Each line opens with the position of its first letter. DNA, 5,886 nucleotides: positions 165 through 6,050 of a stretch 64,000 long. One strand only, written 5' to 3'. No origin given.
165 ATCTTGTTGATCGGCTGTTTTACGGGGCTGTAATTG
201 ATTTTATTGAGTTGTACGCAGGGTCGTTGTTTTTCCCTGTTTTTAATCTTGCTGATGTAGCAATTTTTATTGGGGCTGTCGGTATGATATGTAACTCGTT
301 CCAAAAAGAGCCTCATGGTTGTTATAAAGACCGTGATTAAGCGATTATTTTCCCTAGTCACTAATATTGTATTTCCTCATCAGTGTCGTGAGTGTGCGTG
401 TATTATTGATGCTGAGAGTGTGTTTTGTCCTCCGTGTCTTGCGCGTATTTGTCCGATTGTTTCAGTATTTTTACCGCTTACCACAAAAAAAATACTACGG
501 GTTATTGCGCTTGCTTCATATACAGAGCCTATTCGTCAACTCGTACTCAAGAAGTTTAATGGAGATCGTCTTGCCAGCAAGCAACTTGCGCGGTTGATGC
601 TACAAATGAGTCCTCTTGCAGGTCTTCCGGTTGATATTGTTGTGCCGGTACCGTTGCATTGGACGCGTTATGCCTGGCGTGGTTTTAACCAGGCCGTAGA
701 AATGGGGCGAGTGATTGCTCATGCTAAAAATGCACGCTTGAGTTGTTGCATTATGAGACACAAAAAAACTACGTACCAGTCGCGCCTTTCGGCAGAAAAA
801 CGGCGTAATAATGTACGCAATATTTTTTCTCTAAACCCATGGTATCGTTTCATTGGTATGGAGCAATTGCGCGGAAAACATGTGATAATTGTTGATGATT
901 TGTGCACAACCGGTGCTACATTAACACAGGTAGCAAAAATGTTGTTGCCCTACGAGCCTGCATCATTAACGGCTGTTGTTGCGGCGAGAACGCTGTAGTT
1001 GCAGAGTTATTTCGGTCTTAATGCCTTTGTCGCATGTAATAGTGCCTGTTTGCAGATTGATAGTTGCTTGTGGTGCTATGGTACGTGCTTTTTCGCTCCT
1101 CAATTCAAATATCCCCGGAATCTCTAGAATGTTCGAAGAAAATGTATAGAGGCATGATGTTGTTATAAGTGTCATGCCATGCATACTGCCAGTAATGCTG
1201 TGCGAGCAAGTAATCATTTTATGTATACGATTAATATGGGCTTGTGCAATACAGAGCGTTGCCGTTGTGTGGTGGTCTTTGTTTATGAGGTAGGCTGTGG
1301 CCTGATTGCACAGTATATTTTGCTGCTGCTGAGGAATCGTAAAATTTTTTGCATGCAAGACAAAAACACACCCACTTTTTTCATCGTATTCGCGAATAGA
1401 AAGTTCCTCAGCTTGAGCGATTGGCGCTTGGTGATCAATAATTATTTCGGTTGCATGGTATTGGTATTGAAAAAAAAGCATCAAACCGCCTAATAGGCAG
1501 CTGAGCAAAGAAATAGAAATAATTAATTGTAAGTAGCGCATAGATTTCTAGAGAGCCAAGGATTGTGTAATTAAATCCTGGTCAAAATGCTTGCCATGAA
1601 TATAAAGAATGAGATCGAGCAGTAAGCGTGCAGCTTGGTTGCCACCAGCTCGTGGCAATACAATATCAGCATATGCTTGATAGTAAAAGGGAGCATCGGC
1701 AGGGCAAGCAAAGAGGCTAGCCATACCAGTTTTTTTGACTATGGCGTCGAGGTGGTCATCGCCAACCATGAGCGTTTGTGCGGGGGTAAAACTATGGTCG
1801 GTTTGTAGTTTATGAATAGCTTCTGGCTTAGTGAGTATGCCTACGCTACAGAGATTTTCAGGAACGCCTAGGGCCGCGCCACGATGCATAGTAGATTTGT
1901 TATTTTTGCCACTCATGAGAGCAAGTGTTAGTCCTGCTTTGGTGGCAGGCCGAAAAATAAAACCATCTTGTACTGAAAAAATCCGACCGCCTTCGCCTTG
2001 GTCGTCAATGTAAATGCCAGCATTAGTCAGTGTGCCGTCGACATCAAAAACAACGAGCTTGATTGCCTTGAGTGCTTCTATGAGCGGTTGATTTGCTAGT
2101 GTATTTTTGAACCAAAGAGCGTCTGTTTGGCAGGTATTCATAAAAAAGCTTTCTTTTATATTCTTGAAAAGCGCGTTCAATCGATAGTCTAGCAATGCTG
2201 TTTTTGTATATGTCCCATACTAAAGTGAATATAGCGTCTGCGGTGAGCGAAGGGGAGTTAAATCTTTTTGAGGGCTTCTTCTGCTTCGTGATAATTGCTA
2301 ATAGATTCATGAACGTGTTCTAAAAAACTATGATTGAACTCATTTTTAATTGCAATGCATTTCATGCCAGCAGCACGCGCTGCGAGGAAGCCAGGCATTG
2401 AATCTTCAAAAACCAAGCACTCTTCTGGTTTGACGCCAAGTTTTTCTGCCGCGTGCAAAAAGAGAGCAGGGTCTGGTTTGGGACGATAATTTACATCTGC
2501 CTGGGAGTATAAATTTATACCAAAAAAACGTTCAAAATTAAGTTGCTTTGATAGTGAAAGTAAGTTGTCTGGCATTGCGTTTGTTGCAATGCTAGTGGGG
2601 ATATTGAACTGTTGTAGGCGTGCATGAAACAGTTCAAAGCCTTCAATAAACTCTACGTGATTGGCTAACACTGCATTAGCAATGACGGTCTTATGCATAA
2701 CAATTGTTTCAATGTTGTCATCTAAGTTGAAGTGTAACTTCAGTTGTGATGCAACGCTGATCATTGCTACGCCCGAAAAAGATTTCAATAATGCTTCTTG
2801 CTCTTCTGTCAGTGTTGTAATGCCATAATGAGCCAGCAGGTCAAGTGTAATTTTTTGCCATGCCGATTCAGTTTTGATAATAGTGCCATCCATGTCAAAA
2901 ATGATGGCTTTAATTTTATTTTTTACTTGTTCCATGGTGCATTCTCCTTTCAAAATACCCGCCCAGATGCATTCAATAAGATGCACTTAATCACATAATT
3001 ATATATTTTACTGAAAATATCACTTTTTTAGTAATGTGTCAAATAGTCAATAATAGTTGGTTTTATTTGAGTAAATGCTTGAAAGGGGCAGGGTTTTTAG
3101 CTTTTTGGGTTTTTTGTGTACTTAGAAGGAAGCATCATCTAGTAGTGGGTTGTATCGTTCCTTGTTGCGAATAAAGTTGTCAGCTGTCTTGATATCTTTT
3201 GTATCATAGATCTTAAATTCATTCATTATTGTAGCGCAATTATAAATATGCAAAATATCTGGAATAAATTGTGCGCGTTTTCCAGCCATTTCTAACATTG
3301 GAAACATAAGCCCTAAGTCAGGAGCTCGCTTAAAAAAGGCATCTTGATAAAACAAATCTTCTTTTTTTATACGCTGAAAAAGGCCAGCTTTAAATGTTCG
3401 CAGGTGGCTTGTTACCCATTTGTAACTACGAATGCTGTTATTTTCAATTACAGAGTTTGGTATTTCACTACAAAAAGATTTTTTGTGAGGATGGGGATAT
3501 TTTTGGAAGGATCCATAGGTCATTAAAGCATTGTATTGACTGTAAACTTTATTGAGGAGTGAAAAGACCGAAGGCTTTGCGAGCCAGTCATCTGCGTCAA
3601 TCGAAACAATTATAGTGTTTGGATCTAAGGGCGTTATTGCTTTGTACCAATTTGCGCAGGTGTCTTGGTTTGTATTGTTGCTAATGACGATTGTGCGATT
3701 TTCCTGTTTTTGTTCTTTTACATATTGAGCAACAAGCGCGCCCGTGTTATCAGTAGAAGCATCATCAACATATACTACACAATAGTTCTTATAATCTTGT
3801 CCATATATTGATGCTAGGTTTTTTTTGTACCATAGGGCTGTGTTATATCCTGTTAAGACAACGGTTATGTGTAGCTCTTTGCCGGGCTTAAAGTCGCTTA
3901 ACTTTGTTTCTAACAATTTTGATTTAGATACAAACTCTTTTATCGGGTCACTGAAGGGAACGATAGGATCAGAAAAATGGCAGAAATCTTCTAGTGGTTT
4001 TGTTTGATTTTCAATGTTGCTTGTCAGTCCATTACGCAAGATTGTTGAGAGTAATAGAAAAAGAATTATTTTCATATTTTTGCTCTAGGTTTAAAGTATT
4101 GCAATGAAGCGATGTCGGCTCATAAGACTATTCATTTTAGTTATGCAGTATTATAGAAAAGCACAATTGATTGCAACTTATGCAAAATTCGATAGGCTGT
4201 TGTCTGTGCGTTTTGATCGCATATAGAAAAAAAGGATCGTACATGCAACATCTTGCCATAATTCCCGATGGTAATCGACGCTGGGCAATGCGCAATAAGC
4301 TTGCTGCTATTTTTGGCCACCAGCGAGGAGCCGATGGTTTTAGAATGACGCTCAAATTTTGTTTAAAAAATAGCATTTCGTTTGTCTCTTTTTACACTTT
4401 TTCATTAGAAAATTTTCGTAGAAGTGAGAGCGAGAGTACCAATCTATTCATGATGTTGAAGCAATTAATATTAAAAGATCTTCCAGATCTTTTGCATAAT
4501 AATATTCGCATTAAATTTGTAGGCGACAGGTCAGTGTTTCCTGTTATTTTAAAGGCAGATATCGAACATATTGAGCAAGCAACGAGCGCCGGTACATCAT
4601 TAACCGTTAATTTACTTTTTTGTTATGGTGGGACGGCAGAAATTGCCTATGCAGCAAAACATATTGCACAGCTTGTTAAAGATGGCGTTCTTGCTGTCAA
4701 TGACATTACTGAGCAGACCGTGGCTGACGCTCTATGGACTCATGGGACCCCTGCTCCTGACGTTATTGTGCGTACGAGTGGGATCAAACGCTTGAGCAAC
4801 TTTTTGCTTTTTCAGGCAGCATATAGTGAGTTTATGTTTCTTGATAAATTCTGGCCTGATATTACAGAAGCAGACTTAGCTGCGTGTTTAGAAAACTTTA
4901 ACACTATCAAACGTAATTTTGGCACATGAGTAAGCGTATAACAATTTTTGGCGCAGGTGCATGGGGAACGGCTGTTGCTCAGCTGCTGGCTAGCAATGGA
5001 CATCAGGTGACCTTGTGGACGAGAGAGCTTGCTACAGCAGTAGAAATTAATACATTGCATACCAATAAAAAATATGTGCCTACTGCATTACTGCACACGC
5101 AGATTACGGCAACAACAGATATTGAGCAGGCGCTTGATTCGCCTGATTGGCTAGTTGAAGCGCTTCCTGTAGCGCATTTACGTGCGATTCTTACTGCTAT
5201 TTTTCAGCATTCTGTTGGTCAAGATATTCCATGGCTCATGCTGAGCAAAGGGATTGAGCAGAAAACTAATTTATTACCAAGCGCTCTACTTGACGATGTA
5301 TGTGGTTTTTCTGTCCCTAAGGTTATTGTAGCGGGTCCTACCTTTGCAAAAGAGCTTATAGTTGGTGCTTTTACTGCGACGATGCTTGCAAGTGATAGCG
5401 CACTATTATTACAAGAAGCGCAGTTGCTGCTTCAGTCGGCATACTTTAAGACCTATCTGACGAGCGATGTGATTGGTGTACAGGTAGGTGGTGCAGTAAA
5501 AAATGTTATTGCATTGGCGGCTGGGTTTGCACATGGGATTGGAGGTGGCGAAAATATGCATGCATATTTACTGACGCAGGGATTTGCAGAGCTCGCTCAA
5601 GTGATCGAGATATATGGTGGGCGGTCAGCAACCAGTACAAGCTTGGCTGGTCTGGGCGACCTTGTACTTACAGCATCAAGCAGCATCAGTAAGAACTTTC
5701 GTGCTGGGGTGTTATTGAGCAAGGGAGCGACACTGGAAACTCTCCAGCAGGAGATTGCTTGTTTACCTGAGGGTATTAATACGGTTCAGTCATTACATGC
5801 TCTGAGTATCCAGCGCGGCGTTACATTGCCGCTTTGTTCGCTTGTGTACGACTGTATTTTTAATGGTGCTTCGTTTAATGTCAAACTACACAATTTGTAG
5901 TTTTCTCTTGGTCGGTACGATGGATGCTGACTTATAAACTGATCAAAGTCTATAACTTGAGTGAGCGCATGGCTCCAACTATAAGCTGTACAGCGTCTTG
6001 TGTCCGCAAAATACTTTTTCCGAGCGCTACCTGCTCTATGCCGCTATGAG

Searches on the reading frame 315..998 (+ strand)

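Call 48: search_protein_families(library=pfam, proteins=[window:315-998:+], max_evalue=0.00001)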
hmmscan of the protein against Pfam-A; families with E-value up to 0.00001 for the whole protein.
window:315-998:+ (227 aa): 1 family
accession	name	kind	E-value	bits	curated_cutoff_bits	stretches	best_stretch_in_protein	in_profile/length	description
PF00156.33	Pribosyltran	-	6.6e-09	35.7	26.3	1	154-224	63-124/158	Phosphoribosyl transferase domain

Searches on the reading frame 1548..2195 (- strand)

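Call 48: search_protein_families(library=pfam, proteins=[window:1548-2195:-], max_evalue=0.00001)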
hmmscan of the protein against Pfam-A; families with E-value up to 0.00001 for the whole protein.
window:1548-2195:- (215 aa): 1 family
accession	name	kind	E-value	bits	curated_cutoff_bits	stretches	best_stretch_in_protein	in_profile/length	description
PF00702.32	Hydrolase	-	5.5e-06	27.3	26.4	0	45-58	1-14/191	haloacid dehalogenase-like hydrolase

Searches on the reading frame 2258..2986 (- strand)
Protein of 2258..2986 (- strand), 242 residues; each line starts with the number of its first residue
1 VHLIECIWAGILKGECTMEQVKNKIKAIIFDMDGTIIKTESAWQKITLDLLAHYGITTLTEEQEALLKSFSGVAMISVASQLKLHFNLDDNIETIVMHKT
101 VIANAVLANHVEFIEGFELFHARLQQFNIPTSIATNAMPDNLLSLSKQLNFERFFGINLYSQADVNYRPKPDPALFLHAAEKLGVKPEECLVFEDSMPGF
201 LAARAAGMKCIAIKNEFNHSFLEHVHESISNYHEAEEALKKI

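Call 48: search_protein_families(library=pfam, proteins=[window:2258-2986:-], max_evalue=0.00001)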
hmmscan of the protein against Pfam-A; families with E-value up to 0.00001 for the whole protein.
window:2258-2986:- (242 aa): 2 families
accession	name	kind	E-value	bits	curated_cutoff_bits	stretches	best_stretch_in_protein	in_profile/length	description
PF13419.12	HAD_2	-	7.6e-27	95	23.8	1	28-213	1-178/178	Haloacid dehalogenase-like hydrolase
PF00702.32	Hydrolase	-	3.3e-24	86.8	26.4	1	25-207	1-191/191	haloacid dehalogenase-like hydrolase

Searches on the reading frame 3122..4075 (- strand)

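Call 48: search_protein_families(library=pfam, proteins=[window:3122-4075:-], max_evalue=0.00001)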
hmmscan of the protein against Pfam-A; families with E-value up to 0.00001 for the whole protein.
window:3122-4075:- (317 aa): 1 family
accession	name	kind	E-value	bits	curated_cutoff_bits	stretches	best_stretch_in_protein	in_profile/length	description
PF00535.33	Glycos_transf_2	-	2.9e-14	53.8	23.3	1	71-189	1-118/168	Glycosyl transferase family 2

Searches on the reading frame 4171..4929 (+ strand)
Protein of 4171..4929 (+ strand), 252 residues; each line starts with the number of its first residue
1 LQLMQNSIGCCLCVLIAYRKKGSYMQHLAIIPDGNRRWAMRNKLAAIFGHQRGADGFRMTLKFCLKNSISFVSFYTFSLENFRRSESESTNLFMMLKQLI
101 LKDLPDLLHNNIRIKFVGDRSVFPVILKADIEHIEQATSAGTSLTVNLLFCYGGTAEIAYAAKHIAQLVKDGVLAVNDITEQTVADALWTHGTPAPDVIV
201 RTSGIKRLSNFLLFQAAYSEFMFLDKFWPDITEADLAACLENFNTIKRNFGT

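Call 48: search_protein_families(library=pfam, proteins=[window:4171-4929:+], max_evalue=0.00001)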
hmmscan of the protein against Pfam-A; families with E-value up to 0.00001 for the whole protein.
window:4171-4929:+ (252 aa): 1 family
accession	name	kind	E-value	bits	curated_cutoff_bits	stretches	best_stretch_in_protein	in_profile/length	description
PF01255.24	Prenyltransf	-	3e-64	217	27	1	31-251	1-219/219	Putative undecaprenyl diphosphate synthase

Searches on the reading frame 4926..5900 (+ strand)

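Call 48: search_protein_families(library=pfam, proteins=[window:4926-5900:+], max_evalue=0.00001)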
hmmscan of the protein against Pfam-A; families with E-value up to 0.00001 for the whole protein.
window:4926-5900:+ (324 aa): 4 families
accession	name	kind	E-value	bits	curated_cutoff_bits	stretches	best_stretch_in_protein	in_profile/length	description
PF01210.29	NAD_Gly3P_dh_N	-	2.4e-39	135.3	23.1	1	5-158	2-154/158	NAD-dependent glycerol-3-phosphate dehydrogenase N-terminus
PF07479.19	NAD_Gly3P_dh_C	-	2.6e-39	135.1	25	1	181-317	1-137/142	NAD-dependent glycerol-3-phosphate dehydrogenase C-terminus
PF20618.3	GPD_NAD_C_bact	-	1.3e-12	48.5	27.6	1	241-306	1-65/66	Bacterial GPD, NAD-dependent C-terminal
PF02558.23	ApbA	-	1e-07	32.1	22.2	1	5-115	1-108/150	Ketopantoate reductase PanE/ApbA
